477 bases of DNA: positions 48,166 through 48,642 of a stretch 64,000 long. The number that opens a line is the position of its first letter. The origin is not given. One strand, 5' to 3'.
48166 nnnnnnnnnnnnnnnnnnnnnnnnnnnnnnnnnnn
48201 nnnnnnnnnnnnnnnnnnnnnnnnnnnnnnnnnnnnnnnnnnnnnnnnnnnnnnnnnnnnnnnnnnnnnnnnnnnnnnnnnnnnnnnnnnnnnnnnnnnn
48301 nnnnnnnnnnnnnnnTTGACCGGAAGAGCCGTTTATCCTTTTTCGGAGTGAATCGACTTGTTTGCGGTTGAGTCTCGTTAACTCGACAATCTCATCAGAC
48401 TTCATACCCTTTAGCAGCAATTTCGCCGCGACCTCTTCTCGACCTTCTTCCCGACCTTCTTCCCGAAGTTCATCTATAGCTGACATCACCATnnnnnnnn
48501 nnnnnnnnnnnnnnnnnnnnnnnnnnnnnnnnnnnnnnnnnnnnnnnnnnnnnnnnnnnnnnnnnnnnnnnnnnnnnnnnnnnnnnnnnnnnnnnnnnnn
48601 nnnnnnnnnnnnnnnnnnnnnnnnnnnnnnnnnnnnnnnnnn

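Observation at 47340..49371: Rpn/YhgA-like nuclease gene followed by a tandem array of stand-alone copies of its own C-terminal tail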

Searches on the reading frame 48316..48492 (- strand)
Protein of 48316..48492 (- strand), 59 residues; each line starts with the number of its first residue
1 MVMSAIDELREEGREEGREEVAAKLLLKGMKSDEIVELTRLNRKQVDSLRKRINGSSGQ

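Call 61: search_protein_representatives(protein=window:48316-48492:-)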
Query: 59 residues. Proteins with E-value up to 0.001 (for the whole library): 59; up to 1e-10: 2; up to 1e-30: 0. The best 59 are listed.
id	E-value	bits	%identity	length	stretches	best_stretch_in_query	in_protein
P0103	2.9e-20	86.4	68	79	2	5-59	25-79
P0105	8.8e-12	60.1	41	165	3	5-52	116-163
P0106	3.9e-10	55.0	53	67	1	1-59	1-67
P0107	5.0e-10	54.7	43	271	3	5-54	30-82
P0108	2.2e-09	52.6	57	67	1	2-57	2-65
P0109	5.7e-09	51.4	57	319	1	10-58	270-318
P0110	5.7e-09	51.4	60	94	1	1-57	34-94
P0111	7.0e-09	51.1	53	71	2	10-57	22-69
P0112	2.2e-08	49.6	60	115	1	7-58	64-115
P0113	4.2e-08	48.7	56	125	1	1-57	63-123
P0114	4.2e-08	48.7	53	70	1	7-57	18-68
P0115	2.3e-07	46.4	49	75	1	7-57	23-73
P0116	3.1e-07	46.0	57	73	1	5-57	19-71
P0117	5.9e-07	45.1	47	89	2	3-53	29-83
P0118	9.1e-07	44.5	49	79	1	8-58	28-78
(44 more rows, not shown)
